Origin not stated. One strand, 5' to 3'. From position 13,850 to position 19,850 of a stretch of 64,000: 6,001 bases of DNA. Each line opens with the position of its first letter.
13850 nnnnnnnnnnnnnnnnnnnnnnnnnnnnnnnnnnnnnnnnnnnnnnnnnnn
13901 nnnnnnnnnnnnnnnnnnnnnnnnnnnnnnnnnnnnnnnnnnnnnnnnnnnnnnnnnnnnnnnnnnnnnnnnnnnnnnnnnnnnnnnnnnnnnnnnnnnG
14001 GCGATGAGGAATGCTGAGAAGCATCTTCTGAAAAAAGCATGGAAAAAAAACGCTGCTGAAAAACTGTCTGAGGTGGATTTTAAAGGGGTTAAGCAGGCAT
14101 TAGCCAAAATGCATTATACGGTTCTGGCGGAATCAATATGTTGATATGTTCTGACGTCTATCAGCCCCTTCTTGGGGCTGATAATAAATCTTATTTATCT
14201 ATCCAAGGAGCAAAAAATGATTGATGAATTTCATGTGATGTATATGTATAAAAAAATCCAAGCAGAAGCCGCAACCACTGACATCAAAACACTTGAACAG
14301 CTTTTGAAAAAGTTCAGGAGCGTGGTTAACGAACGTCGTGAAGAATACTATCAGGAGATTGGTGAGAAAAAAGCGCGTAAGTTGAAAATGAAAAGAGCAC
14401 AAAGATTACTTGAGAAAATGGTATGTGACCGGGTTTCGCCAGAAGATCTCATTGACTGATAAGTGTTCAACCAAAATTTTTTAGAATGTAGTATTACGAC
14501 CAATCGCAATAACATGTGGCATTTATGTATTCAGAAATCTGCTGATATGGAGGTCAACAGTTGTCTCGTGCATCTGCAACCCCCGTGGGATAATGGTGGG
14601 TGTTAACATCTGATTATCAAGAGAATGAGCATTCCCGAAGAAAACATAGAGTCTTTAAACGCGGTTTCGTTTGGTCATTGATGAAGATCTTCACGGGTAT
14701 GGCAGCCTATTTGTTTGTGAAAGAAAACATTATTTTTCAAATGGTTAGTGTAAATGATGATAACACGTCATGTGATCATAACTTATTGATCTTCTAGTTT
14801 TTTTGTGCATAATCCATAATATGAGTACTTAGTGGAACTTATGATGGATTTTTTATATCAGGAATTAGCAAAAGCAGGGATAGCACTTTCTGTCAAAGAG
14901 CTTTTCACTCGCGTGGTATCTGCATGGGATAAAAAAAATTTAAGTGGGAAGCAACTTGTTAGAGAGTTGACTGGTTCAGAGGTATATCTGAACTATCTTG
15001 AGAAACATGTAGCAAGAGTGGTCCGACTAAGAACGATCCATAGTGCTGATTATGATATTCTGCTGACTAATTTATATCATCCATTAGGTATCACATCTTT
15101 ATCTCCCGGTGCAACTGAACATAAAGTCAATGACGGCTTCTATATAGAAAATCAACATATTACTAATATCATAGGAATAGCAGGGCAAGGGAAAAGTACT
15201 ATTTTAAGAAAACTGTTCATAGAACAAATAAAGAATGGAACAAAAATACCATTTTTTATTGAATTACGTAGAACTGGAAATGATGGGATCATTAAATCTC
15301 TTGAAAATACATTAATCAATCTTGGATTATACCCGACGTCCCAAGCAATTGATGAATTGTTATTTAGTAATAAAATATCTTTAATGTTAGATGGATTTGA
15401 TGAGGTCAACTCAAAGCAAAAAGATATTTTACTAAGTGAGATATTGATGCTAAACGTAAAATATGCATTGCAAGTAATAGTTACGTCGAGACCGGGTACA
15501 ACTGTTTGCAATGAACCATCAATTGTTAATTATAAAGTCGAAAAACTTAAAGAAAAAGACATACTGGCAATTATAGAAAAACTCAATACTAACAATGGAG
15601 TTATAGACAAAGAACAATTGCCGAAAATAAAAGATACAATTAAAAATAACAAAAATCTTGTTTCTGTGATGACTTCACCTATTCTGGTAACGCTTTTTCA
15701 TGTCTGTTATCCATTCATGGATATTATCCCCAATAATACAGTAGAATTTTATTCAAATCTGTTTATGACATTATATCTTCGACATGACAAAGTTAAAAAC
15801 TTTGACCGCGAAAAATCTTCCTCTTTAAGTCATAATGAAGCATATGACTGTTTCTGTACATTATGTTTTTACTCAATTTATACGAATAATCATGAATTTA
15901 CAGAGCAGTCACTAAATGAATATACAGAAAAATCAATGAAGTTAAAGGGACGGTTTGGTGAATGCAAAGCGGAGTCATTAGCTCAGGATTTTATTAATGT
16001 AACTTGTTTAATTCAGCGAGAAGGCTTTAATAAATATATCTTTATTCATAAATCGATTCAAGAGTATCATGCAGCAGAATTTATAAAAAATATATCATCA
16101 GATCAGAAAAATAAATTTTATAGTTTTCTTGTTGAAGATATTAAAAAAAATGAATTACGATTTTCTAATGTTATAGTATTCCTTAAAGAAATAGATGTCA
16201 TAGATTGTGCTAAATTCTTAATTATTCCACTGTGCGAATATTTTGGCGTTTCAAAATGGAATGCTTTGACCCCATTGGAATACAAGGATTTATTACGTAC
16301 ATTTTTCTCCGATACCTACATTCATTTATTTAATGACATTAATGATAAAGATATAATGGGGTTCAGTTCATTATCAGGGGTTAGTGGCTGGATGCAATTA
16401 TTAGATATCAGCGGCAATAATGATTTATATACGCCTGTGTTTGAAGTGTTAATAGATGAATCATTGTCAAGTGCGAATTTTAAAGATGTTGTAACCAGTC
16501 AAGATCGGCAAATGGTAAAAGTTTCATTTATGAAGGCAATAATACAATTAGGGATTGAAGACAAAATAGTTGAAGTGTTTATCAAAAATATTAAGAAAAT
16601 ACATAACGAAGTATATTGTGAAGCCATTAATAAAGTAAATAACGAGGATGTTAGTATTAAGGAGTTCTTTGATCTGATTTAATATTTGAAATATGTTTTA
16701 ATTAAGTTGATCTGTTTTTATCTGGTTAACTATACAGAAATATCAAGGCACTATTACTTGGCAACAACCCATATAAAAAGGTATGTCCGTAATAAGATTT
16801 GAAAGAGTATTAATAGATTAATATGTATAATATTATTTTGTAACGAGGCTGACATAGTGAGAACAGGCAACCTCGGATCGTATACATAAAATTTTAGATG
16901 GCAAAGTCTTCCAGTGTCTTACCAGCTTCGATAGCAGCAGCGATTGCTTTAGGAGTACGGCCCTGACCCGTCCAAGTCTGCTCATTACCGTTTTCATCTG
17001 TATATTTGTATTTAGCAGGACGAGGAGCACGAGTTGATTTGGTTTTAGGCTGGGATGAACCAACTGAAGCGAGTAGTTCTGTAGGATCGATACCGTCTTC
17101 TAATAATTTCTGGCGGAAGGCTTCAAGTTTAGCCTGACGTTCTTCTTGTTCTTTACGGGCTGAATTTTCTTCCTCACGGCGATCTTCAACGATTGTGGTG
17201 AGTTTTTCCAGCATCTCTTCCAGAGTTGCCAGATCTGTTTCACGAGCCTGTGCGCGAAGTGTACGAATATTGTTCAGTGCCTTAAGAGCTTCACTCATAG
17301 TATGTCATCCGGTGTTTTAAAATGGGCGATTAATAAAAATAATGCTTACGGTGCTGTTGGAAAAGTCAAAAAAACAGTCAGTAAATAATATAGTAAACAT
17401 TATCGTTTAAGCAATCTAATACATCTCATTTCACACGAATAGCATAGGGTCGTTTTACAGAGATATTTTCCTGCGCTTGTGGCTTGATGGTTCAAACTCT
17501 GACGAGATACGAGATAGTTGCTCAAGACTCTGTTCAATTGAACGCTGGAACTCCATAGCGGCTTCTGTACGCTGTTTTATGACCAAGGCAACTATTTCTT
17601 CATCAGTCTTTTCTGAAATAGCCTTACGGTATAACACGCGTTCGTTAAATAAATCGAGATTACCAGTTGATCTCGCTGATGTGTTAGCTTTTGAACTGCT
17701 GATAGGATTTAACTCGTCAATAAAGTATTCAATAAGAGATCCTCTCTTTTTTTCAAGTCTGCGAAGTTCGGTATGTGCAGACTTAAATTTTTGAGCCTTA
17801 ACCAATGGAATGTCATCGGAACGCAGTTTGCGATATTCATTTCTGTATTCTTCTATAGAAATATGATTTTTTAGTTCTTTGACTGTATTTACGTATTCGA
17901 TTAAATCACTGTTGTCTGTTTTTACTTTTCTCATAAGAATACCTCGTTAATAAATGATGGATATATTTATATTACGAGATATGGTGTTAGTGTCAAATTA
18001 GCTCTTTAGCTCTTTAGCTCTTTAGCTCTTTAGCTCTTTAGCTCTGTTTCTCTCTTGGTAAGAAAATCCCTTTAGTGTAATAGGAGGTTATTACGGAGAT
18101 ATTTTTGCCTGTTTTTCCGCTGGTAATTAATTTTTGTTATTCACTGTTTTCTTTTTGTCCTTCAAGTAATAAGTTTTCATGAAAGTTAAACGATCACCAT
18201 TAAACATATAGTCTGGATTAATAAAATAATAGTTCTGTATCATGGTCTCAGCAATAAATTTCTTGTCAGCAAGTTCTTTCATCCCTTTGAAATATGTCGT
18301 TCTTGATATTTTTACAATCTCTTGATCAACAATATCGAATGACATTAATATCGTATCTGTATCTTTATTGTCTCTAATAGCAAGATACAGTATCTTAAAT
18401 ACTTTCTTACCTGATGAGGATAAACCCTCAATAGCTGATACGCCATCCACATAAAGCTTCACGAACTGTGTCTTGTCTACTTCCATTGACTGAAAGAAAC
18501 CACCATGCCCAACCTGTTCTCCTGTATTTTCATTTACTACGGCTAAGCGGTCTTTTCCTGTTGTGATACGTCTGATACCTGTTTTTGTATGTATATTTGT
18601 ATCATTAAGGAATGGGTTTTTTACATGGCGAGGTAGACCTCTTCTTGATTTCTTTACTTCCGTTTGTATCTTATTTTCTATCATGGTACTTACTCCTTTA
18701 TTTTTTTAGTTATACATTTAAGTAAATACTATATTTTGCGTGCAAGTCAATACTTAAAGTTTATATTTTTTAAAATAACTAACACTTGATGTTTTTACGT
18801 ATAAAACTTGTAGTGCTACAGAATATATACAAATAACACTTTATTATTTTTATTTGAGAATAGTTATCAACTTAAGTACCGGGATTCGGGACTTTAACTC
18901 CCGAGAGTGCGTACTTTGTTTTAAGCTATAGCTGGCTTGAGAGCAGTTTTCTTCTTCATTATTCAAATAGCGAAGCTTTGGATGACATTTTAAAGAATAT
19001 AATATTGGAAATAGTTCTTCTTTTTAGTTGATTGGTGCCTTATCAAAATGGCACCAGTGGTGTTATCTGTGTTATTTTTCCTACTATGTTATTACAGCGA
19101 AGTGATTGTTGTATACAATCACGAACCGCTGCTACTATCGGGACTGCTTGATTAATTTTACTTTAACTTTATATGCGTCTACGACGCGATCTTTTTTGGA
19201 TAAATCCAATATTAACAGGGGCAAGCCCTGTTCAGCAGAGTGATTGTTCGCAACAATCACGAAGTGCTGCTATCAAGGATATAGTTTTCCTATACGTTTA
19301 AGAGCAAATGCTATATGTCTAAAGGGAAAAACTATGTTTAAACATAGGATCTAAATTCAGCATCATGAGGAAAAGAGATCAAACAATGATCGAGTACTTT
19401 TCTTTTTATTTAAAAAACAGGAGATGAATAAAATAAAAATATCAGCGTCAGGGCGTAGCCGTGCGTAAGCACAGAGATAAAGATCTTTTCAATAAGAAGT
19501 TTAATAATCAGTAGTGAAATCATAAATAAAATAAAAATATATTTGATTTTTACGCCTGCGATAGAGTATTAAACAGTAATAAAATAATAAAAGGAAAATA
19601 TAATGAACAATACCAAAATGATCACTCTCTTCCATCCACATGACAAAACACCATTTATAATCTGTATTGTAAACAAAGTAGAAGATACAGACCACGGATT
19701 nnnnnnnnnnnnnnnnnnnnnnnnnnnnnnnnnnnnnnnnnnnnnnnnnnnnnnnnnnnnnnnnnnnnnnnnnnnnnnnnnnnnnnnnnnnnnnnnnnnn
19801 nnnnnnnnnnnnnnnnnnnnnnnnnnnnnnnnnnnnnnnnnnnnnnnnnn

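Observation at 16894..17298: Island-encoded H-NS paralogue next to defence genes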

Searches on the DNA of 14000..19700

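Call 72: search_rna_families(source=window, start=14000, end=19700, threshold=evalue, max_evalue=1)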
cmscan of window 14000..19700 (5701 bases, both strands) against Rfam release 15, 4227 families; matches with E-value up to 1: 0.
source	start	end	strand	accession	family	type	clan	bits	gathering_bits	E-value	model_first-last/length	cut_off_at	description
